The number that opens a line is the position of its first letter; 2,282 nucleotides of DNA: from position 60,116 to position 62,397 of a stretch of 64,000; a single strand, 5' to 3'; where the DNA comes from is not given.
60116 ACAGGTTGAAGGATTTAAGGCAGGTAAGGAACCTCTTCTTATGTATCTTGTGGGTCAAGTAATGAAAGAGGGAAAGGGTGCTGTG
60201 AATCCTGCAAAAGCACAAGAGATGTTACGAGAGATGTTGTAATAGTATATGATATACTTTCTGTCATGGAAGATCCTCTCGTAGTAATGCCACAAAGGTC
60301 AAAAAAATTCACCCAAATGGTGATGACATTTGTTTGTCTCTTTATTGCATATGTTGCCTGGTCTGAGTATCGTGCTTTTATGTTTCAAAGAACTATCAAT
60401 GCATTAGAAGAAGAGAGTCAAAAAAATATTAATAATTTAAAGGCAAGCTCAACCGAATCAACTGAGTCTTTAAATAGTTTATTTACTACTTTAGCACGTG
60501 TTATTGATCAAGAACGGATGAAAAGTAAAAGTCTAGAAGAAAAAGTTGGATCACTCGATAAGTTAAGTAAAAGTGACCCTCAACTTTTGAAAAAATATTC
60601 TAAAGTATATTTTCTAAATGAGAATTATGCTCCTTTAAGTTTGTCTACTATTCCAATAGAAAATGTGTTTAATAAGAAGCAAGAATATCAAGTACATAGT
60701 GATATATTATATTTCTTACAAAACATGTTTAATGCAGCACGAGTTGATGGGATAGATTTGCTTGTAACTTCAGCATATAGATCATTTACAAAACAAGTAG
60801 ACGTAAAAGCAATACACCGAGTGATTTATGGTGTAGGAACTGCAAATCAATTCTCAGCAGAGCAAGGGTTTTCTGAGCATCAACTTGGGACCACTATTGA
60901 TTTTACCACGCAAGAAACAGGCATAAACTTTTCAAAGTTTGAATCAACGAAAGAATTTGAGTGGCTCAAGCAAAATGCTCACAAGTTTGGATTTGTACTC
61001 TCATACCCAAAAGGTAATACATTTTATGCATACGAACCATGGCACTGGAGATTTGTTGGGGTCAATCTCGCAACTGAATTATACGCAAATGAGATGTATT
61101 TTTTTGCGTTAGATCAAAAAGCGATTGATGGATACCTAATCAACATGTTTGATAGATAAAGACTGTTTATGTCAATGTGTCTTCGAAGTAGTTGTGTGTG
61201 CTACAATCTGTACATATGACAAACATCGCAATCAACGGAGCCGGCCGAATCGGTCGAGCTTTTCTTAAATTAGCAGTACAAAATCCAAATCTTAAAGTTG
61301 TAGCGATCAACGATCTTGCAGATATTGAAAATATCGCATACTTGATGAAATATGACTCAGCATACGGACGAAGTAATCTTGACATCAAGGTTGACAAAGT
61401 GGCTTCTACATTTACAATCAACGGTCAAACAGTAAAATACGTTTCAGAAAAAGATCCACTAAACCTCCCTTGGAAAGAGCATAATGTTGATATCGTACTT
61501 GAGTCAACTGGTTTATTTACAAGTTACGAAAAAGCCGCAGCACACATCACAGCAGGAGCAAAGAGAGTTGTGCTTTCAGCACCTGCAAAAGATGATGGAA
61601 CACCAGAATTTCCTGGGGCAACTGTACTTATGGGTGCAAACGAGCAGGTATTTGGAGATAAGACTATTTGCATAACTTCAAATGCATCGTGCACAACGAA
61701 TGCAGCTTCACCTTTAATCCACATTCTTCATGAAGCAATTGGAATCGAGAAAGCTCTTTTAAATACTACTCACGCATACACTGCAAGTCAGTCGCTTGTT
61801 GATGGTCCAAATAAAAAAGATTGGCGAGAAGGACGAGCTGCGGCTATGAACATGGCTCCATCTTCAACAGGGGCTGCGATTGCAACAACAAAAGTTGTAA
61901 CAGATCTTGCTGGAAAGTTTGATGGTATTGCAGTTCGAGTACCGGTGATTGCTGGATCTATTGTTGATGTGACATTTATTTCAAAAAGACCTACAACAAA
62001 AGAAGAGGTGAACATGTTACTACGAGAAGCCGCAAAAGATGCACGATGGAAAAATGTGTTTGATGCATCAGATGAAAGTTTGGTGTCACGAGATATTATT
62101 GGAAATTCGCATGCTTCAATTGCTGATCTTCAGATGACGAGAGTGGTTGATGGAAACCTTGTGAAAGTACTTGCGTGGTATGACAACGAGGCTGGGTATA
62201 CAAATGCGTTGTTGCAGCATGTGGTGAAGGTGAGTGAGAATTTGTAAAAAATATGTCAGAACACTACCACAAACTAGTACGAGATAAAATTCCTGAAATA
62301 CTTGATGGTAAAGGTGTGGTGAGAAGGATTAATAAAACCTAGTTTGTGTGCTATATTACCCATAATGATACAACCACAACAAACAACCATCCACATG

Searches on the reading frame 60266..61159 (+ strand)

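Call 90: search_protein_families(library=pfam, proteins=[window:60266-61159:+], max_evalue=0.00001)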
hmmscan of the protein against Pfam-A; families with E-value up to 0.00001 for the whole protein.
window:60266-61159:+ (297 aa): 1 family
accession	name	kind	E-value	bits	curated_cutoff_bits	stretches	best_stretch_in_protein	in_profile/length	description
PF02557.22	VanY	-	2.9e-34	118.1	25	1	142-265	3-131/132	D-alanyl-D-alanine carboxypeptidase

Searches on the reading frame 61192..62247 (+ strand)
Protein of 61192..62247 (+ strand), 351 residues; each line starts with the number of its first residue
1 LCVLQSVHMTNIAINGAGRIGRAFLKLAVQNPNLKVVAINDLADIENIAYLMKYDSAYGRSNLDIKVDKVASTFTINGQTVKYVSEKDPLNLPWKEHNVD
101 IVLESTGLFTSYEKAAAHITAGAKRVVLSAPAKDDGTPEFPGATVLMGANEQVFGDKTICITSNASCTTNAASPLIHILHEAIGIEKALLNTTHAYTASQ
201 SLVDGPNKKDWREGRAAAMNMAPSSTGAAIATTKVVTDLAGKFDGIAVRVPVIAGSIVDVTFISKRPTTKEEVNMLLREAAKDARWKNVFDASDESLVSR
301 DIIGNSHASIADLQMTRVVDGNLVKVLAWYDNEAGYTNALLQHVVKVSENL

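Call 90: search_protein_families(library=pfam, proteins=[window:61192-62247:+], max_evalue=0.00001)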
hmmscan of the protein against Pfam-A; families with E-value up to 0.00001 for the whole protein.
window:61192-62247:+ (351 aa): 2 families
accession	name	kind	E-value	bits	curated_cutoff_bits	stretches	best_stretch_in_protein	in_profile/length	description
PF02800.25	Gp_dh_C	-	2.3e-51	173.9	24.4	1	174-330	3-158/158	Glyceraldehyde 3-phosphate dehydrogenase, C-terminal domain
PF00044.30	Gp_dh_N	-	9.8e-34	116.1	31.7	1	11-111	2-100/101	Glyceraldehyde 3-phosphate dehydrogenase, NAD binding domain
